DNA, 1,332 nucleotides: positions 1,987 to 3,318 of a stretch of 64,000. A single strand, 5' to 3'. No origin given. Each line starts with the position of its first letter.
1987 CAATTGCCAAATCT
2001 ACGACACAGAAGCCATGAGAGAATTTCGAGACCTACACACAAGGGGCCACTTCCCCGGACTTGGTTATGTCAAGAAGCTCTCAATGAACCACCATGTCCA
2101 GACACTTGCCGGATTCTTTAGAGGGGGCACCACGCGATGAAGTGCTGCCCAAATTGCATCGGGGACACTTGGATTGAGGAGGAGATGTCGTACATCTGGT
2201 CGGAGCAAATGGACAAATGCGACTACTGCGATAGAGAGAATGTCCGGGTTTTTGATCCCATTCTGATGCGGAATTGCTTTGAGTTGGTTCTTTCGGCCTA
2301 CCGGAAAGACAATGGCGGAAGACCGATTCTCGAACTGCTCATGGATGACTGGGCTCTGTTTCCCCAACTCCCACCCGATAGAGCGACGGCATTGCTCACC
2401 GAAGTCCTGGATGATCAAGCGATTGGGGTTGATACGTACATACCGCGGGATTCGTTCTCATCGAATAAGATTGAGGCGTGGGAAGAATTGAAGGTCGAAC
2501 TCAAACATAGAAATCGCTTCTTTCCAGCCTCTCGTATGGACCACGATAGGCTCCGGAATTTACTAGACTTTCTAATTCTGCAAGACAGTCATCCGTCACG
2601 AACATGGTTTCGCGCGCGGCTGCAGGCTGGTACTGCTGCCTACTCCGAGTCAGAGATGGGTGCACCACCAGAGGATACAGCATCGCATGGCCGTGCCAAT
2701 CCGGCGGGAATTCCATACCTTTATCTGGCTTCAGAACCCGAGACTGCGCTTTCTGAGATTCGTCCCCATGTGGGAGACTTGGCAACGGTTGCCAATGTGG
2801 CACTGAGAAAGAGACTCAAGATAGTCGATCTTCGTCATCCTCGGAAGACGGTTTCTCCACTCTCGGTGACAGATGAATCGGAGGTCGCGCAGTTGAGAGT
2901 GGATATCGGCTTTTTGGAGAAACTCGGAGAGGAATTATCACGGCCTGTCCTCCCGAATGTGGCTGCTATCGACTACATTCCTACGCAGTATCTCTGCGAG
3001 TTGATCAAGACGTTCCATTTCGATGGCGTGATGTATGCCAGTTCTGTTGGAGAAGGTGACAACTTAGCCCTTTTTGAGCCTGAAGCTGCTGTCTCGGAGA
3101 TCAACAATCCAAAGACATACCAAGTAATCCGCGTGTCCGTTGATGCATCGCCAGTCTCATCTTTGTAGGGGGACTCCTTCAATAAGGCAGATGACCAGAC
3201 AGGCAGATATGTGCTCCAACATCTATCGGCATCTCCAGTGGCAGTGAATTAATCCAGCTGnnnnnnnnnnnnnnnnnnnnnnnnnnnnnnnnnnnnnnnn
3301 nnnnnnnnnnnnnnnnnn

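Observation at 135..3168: Candidate undescribed defence/abortive-infection operon: PD-(D/E)xK (sce7726-like) + Beta_protein (sce7725-like) + Zn-ribbon-RES effector, in a lower-GC island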

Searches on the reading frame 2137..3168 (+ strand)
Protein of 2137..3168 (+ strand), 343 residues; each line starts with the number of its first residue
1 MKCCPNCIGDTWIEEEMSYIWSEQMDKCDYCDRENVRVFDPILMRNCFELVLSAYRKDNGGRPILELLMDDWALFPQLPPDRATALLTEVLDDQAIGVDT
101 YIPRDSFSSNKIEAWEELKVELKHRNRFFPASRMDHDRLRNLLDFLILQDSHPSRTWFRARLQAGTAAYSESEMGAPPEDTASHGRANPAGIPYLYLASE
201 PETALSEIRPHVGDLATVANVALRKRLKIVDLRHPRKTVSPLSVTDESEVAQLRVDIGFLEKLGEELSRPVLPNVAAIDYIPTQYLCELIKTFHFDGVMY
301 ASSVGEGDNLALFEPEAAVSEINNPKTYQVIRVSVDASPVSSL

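Call 3: search_protein_families(library=pfam, proteins=[window:2137-3168:+], max_evalue=1)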
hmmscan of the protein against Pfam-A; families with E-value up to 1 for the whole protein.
window:2137-3168:+ (343 aa): 2 families
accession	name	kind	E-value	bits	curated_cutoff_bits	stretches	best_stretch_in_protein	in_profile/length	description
PF08808.17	RES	-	2.5e-18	67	23.2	1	175-322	17-147/157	RES domain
PF18870.6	HEPN_RES_NTD1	-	0.0021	18.8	27.4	1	23-132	3-127/131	HEPN/RES N-terminal domain 1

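Call 4: search_protein_families(library=padloc, proteins=[window:2137-3168:+], max_evalue=1)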
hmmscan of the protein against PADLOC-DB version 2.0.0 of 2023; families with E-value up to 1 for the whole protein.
window:2137-3168:+ (343 aa): 0 families

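Call 5: search_protein_families(library=ncbifam, proteins=[window:2137-3168:+], max_evalue=1)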
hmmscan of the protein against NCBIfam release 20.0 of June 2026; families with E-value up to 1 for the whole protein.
window:2137-3168:+ (343 aa): 1 family
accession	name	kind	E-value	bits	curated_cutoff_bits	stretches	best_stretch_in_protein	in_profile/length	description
NF049844.1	Res_ParT_toxin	subfamily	0.068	13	110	1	183-221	20-58/147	type II RES/Xre toxin-antitoxin system toxin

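Call 6: search_protein_families(library=phrogs, proteins=[window:2137-3168:+], max_evalue=1)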
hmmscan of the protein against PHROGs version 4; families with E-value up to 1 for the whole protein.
window:2137-3168:+ (343 aa): 1 family
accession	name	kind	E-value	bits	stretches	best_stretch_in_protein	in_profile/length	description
phrog_32384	-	unknown function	0.24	12.1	1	3-54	24-73/215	-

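Call 16: find_homologous_proteins(query=window:2137-3168:+, max_evalue=0.00001)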
Query window:2137-3168:+ (343 aa): 2079 proteins with E <= 0.00001 among 4041 candidates; the best 120 are listed.
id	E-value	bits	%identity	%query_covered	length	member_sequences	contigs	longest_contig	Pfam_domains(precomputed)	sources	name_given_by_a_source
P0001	2.9e-217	739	100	95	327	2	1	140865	PF08808.18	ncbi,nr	ncbi:RES domain-containing protein [bacterium]|nr:RES domain-containing protein [bacterium]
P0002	7.7e-104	366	51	98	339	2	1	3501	PF08808.18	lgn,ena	-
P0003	1.2e-103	365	50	99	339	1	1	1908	PF08808.18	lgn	-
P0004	4.6e-103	363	51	93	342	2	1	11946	PF08808.18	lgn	-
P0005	9.2e-102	359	51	98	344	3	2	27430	PF08808.18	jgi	jgi:hypothetical protein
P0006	1.6e-101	358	51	98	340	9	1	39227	PF08808.18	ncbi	-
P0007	3.3e-101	357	51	93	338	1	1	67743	PF08808.18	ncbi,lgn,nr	ncbi:MAG: RES domain-containing protein [Caulobacter sp.]|nr:RES domain-containing protein [Caulobac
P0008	5.1e-101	356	50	98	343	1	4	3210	PF08808.18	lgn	-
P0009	6.2e-101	356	49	98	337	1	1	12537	PF08808.18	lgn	-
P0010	1.6e-100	355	50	99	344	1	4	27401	PF08808.18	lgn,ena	-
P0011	2.4e-100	354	50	98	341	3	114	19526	PF08808.18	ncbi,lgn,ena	-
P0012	2.5e-100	354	49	98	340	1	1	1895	PF08808.18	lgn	-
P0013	2.7e-100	354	50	98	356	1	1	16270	PF08808.18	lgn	-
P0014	2.8e-100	354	50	98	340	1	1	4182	PF08808.18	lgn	-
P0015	3.9e-100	353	47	98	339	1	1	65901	PF08808.18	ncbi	-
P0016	4.7e-100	353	50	98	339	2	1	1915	PF08808.18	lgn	-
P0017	9.6e-100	352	47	98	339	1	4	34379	PF08808.18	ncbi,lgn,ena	-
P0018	1.6e-99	351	49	99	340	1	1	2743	PF08808.18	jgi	jgi:hypothetical protein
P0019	1.6e-99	351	51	94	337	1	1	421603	PF08808.18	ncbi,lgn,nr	ncbi:Uncharacterised protein [Halioglobus japonicus]|nr:Uncharacterised protein [Halioglobus japonic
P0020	2.5e-99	351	48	98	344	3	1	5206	PF08808.18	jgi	jgi:hypothetical protein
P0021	4.9e-99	350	50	98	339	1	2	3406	PF08808.18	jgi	-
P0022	6.8e-99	349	50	99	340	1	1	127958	PF08808.18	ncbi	-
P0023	7.0e-99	349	49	98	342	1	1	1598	PF08808.18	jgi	-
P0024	7.1e-99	349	50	100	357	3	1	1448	PF08808.18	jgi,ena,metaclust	metaclust:\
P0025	1.1e-98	349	49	98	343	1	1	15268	PF08808.18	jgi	jgi:hypothetical protein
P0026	1.4e-98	348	48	99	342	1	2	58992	PF08808.18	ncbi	-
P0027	1.5e-98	348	49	100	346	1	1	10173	PF08808.18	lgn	-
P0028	1.7e-98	348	51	98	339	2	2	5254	PF08808.18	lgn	-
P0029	2.1e-98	348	50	98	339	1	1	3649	PF08808.18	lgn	-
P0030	2.5e-98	348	49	98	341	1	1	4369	PF08808.18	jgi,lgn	-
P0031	3.1e-98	347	49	98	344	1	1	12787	PF08808.18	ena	-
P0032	3.9e-98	347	48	99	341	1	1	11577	PF08808.18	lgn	-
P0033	4.6e-98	347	51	98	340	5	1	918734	PF08808.18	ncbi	-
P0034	4.7e-98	347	48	98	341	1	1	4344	PF08808.18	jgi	jgi:hypothetical protein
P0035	5.3e-98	346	50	98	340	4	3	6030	PF08808.18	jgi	jgi:RES domain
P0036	5.4e-98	346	49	98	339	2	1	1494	PF08808.18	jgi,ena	-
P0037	5.4e-98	346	49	98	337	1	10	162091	PF08808.18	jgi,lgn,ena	-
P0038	5.4e-98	346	50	98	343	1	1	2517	PF08808.18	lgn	-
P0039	5.7e-98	346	48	99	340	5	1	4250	PF08808.18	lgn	-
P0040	5.9e-98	346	48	98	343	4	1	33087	PF08808.18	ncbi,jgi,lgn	ncbi:MAG TPA: RES family NAD+ phosphorylase [Methylobacter sp.]|jgi:hypothetical protein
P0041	6.2e-98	346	47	99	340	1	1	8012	PF08808.18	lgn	-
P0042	6.7e-98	346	49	99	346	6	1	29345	PF08808.18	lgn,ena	-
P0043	6.8e-98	346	49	98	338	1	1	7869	PF08808.18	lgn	-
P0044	1.2e-97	345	49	98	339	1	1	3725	PF08808.18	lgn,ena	-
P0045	1.3e-97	345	50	99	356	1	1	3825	PF08808.18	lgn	-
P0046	1.5e-97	345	49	98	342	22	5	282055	PF08808.18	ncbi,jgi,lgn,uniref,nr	ncbi:RES family NAD+ phosphorylase [Pseudomonas abietaniphila]|jgi:hypothetical protein|uniref:RES f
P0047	1.5e-97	345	49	98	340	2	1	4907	PF08808.18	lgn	-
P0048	2.3e-97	344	48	98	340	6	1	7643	PF08808.18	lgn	-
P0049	2.9e-97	344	50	98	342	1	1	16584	PF08808.18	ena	-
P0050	3.0e-97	344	48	99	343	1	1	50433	PF08808.18,PF18870.7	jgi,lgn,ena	-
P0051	3.6e-97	344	49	98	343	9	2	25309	PF08808.18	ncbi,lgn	-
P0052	3.6e-97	344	47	99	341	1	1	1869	PF08808.18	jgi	jgi:hypothetical protein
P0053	4.0e-97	344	50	98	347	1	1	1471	PF08808.18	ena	-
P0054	4.1e-97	344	49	97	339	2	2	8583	PF08808.18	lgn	-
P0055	4.1e-97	344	48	98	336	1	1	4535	PF08808.18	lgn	-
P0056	4.4e-97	343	48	99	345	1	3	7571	PF08808.18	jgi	jgi:hypothetical protein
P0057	4.9e-97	343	48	99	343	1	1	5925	PF08808.18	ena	-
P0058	5.0e-97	343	47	97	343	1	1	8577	PF08808.18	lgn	-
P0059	6.7e-97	343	47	99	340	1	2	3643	PF08808.18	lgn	-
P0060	6.8e-97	343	50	98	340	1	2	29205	PF08808.18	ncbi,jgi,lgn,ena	jgi:hypothetical protein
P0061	7.0e-97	343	47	98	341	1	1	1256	PF08808.18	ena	-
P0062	7.1e-97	343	48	98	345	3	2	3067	PF08808.18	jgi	jgi:hypothetical protein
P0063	7.1e-97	343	50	98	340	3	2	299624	PF08808.18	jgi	-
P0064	7.5e-97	343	47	99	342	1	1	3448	PF08808.18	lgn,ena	-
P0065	8.1e-97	343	49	98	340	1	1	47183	PF08808.18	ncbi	-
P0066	8.2e-97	343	48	99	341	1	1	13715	PF08808.18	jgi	jgi:hypothetical protein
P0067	8.4e-97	343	47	100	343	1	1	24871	PF08808.18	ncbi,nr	ncbi:MAG: RES family NAD+ phosphorylase [Alphaproteobacteria bacterium]|nr:RES family NAD+ phosphory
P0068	8.5e-97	343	48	98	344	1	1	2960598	PF08808.18,PF18870.7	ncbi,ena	-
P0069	9.6e-97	342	49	98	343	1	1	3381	PF08808.18,PF18870.7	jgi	-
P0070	9.9e-97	342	49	99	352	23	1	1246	PF08808.18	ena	-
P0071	1.2e-96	342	51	93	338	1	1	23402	PF08808.18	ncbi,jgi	jgi:hypothetical protein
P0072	1.3e-96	342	49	98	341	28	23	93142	PF08808.18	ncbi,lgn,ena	-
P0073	1.4e-96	342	47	99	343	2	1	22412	PF08808.18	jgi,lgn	jgi:hypothetical protein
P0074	1.5e-96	342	48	99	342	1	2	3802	PF08808.18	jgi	jgi:hypothetical protein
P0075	1.6e-96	342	48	98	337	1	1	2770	PF08808.18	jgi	-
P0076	2.0e-96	341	48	98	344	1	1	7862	PF08808.18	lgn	-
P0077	2.1e-96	341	49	98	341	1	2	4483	PF08808.18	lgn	-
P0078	2.3e-96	341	48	100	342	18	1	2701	PF08808.18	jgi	jgi:hypothetical protein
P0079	2.3e-96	341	50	98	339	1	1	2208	PF08808.18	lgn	-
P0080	2.3e-96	341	50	92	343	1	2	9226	PF08808.18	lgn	-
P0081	3.0e-96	341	48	99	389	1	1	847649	PF08808.18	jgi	jgi:hypothetical protein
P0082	3.1e-96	341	48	98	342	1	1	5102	PF08808.18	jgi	jgi:hypothetical protein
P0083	3.4e-96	341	49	98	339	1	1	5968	PF08808.18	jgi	jgi:hypothetical protein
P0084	3.4e-96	341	48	99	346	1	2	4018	PF08808.18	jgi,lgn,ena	-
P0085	3.6e-96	340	49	98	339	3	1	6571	PF08808.18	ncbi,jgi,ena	-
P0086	4.0e-96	340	47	99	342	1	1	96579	PF08808.18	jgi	jgi:hypothetical protein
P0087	4.1e-96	340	47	99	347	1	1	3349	PF08808.18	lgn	-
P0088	4.1e-96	340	48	99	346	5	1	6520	PF08808.18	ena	-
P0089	5.6e-96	340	47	98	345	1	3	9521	PF08808.18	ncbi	-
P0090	5.6e-96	340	48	97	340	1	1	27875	PF08808.18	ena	-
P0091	5.6e-96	340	50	98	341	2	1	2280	PF08808.18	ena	-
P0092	5.7e-96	340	49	98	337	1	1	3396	PF08808.18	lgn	-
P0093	5.9e-96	340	48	98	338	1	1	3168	PF08808.18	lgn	-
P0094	6.5e-96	340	47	98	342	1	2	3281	PF08808.18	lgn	-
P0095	7.0e-96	339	47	98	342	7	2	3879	PF08808.18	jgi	jgi:hypothetical protein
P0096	7.6e-96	339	48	98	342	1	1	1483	PF08808.18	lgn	-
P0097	8.0e-96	339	48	98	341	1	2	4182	PF08808.18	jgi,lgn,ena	jgi:hypothetical protein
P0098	8.7e-96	339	49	99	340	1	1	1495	PF08808.18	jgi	jgi:hypothetical protein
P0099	9.1e-96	339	48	98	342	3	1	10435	PF08808.18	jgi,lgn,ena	jgi:hypothetical protein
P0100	9.3e-96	339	48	93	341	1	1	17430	PF08808.18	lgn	-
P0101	9.4e-96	339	48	99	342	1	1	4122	PF08808.18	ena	-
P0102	9.5e-96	339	48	93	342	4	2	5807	PF08808.18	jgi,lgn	jgi:hypothetical protein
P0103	9.8e-96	339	52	98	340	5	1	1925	PF08808.18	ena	-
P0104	1.0e-95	339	49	98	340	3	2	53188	PF08808.18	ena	-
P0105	1.2e-95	339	49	99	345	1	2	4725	PF08808.18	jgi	jgi:hypothetical protein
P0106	1.3e-95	339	49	98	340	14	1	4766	PF08808.18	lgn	-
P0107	1.4e-95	338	48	98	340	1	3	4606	PF08808.18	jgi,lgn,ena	-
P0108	1.6e-95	338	48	98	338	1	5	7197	PF08808.18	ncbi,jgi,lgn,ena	-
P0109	1.7e-95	338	48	99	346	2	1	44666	PF08808.18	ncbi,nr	ncbi:MAG: uncharacterized protein JWL65_271 [Gammaproteobacteria bacterium]|nr:uncharacterized prote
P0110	1.7e-95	338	47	98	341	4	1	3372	PF08808.18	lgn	-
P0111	1.9e-95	338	48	99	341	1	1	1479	PF08808.18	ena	-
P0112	2.0e-95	338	50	99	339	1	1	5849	PF08808.18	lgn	-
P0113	2.1e-95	338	49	96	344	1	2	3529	PF08808.18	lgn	-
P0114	2.3e-95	338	47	99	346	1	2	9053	PF08808.18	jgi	jgi:hypothetical protein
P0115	2.3e-95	338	49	92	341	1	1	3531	PF08808.18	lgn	-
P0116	2.4e-95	338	46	99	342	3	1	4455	PF08808.18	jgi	jgi:hypothetical protein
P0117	2.5e-95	338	49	98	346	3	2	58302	PF08808.18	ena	-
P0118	2.7e-95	338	49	99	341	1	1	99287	PF08808.18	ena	-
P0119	2.8e-95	338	49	97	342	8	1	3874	PF08808.18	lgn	-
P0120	2.8e-95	338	47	99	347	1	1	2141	PF08808.18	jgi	jgi:hypothetical protein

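Call 19: find_encoding_contigs(protein=P0001, flank=10000, max_places=3)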
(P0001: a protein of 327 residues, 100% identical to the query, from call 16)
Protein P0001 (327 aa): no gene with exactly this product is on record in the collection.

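Call 20: find_encoding_contigs(protein=P0046, flank=6000, max_places=3)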
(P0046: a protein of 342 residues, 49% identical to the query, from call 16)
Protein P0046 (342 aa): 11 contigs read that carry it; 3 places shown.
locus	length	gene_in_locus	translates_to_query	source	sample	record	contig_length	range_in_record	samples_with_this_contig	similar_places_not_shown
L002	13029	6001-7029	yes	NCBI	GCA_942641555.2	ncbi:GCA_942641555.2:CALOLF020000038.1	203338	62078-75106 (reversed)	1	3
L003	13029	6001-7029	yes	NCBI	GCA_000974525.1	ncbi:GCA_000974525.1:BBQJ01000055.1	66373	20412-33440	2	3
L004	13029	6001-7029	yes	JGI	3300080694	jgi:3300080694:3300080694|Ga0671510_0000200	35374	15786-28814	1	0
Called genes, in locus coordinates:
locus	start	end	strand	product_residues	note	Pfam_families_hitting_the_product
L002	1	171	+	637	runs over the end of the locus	PF00580:UvrD-helicase, PF13245:AAA_19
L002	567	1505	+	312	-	-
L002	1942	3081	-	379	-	-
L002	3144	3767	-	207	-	-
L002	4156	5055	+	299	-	PF26915:Phage_P4_cII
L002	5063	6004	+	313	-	-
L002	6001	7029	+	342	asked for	PF08808:RES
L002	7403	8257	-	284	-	-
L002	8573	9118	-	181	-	PF21983:NikA-like (faint)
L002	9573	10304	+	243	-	PF07996:T4SS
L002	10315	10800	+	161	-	-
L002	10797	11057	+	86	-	-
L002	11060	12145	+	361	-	PF04610:TrbL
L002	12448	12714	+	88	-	PF18495:VbhA (weak)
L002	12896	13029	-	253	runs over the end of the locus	PF12802:MarR_2 (faint), PF13730:HTH_36, PF13412:HTH_24 (faint), PF22798:DUF5817_CT (faint)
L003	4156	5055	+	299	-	PF26915:Phage_P4_cII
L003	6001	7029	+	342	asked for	PF08808:RES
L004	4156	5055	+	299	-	PF26915:Phage_P4_cII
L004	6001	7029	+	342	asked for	PF08808:RES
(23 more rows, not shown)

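Call 21: find_encoding_contigs(protein=P0019, flank=6000, max_places=2)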
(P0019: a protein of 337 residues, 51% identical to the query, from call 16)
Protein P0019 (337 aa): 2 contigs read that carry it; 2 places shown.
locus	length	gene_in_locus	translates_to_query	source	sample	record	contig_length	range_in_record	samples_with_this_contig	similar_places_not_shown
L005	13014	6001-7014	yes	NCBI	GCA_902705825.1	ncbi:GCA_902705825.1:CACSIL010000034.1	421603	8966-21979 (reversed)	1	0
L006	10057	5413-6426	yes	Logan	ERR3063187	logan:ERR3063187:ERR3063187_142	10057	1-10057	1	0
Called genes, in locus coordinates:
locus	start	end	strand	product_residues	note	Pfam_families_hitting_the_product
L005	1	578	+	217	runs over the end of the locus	-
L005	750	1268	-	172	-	-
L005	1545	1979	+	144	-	PF21983:NikA-like (weak)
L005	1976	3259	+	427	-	PF03432:Relaxase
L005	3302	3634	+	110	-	PF05973:Gp49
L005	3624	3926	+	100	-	PF12844:HTH_19 (weak), PF01381:HTH_3, PF13560:HTH_31 (weak)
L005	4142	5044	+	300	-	PF26915:Phage_P4_cII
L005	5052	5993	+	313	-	-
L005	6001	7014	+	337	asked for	PF08808:RES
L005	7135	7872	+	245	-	-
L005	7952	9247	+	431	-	PF18871:HEPN_Toprim_N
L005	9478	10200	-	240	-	PF13276:HTH_21 (weak), PF24764:rva_4 (faint), PF00665:rve, PF13683:rve_3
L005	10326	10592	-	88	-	PF01527:HTH_Tnp_1, PF13384:HTH_23 (weak), PF13518:HTH_28 (weak)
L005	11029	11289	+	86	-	-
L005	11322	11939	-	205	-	PF00239:Resolvase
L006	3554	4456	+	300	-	PF26915:Phage_P4_cII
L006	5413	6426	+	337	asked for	PF08808:RES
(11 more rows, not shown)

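Call 22: find_encoding_contigs(protein=P0068, flank=6000, max_places=2)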
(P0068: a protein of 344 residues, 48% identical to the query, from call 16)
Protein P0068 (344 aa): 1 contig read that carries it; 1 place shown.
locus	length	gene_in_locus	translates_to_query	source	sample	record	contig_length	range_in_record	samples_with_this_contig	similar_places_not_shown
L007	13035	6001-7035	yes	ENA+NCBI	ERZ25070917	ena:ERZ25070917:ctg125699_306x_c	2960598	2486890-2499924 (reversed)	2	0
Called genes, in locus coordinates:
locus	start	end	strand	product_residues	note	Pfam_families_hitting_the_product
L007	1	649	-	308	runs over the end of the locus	PF01063:Aminotran_4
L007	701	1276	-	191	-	-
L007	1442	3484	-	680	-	PF00580:UvrD-helicase, PF13086:AAA_11 (faint), PF13245:AAA_19, PF13604:AAA_30 (faint), PF01443:Viral_helicase1 (faint), PF13361:UvrD_C, PF13538:UvrD_C_2 (faint)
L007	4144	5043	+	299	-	PF26915:Phage_P4_cII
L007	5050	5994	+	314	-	-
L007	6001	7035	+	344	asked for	PF18870:HEPN_RES_NTD1 (weak), PF08808:RES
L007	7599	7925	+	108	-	PF08755:YccV-like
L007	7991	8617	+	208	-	PF01135:PCMT, PF00398:RrnaAD, PF05175:MTS (weak), PF13649:Methyltransf_25, PF13847:Methyltransf_31 (weak), PF08241:Methyltransf_11 (weak), PF08242:Methyltransf_12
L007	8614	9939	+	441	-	PF02321:OEP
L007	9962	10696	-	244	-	PF12385:Peptidase_C70 (faint), PF13529:Peptidase_C39_2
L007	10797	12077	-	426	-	PF04413:Glycos_transf_N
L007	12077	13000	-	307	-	PF01218:Coprogen_oxidas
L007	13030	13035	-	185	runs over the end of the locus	PF01300:Sua5_yciO_yrdC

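Call 51: search_protein_families(library=pfam, alignment_id=A3, max_evalue=0.01)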
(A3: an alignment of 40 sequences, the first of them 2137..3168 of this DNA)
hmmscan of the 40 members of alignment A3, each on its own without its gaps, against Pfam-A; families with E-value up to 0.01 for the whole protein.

A. member 1, window:2137-3168:+ (343 aa): 2 families
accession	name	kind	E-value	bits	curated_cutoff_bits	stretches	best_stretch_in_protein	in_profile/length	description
PF08808.17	RES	-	2.5e-18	67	23.2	1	175-322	17-147/157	RES domain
PF18870.6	HEPN_RES_NTD1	-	0.0021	18.8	27.4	0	23-132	3-127/131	HEPN/RES N-terminal domain 1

B. families by the number of members that match (of 40 scanned): 3 families
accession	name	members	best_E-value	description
PF08808.17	RES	40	3.5e-22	RES domain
PF18870.6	HEPN_RES_NTD1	15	9.2e-06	HEPN/RES N-terminal domain 1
PF11586.13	DUF3242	1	0.0082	Protein of unknown function (DUF3242)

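Call 59: predict_structure(alignment_id=A3)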
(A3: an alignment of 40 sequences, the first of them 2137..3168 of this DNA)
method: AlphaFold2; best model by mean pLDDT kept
length: 343 residues; sequences in the alignment: 40
mean_pLDDT: 89.4   pTM: 0.85
mean pLDDT of the five models: 89.4, 88.6, 88.3, 86.3, 86.2
residues with pLDDT >= 90: 240; 70-90: 79; 50-70: 22; < 50: 2
segments of 3 or more residues with pLDDT < 50: none
pLDDT, mean of each block of 10 residues (from residue 1): 94 89 94 96 96 96 96 95 97 93 87 93 87 89 88 77 90 83 55 85 90 94 92 93 93 93 91 73 91 95 88 90 95 85 70
secondary structure, 60 per line:
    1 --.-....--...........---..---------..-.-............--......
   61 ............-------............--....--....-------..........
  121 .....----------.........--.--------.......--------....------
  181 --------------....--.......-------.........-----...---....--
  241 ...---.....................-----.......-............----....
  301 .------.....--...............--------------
elements in order: H5-8 H11-21 H41-52 E55-63 H64-72 H80-91 H94-97 E100-103 H111-125 H136-144 E156-162 H171-174 E195-198 H201-207 E215-223 E229-231 H235-238 H247-267 H273-279 H281-292 E297-301 E308-312 H315-318 E319-329

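Call 66: fold_search(model_id=the predicted structure, library=pdb)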
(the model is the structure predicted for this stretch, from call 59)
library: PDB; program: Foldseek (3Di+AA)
matches with E <= 10: 79; with E <= 0.001: 0
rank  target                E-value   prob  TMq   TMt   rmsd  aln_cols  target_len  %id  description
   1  6fkg_B                1.6e-03  1.00  0.30  0.50   7.2       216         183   14  Crystal structure of the M.tuberculosis MbcT-MbcA toxin-antitoxin complex. (released 2019-02-27)
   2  6fkg_A                1.9e-03  0.99  0.29  0.49   7.8       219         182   14  Crystal structure of the M.tuberculosis MbcT-MbcA toxin-antitoxin complex. (released 2019-02-27)
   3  9r35_A                8.1e-03  0.92  0.20  0.43  10.8       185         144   12  Crystal structure of the Pseudomonas putida Xre-RES toxin-antitoxin complex bound to promoter DNA (released 2025-08-20)
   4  6gw6_A                1.1e-02  0.92  0.20  0.43   9.8       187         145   13  Structure of the Pseudomonas putida RES-Xre toxin-antitoxin complex (released 2018-10-24)
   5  6kyf                  2.4e-02  0.54  0.20  0.39   8.5       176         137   16  Crystal structure of an anti-CRISPR protein (released 2020-09-23)
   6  4krs_B                1.7e-01  0.30  0.20  0.30  17.2       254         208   10  Tankyrase-1 complexed with small molecule inhibitor (released 2013-08-28)
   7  6ghk_A                1.8e-01  0.10  0.21  0.20  23.2       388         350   12  Human PARP1 (ARTD1) - Catalytic domain in complex with inhibitor ME0527 (released 2019-05-22)
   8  4k4f_A                2.2e-01  0.23  0.20  0.29  17.3       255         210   11  Co-crystal structure of TNKS1 with compound 18 [4-[(4S)-5,5-dimethyl-2-oxo-4-phenyl-1,3-oxazolidin-3-yl]-N-(quinolin-8 (released 2013-06-05)
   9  7kkn_C                2.7e-01  0.21  0.19  0.29  16.5       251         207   10  Structure of the catalytic domain of tankyrase 1 in complex with talazoparib (released 2021-01-06)
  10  5ece_C                3.8e-01  0.18  0.19  0.29  17.1       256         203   10  Tankyrase 1 with Phthalazinone 1 (released 2015-11-25)
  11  7kkp_B                5.4e-01  0.13  0.18  0.28  17.8       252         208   10  Structure of the catalytic domain of tankyrase 1 in complex with niraparib (released 2021-01-06)
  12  4w5s                  6.1e-01  0.11  0.18  0.26  19.6       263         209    9  Tankyrase in complex with compound (released 2015-05-13)
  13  3uh4_B                6.8e-01  0.15  0.20  0.30  17.2       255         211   10  TANKYRASE-1 complexed with NVP-XAV939 (released 2012-02-15)
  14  6tkn_BBB              6.8e-01  0.12  0.20  0.29  10.2       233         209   12  Tankyrase 2 in complex with an inhibitor (OM-1000) (released 2020-07-08)
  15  4pnl_D                7.7e-01  0.10  0.18  0.28  18.6       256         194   10  Crystal structure of TNKS-2 in complex with DR2313. (released 2014-10-15)
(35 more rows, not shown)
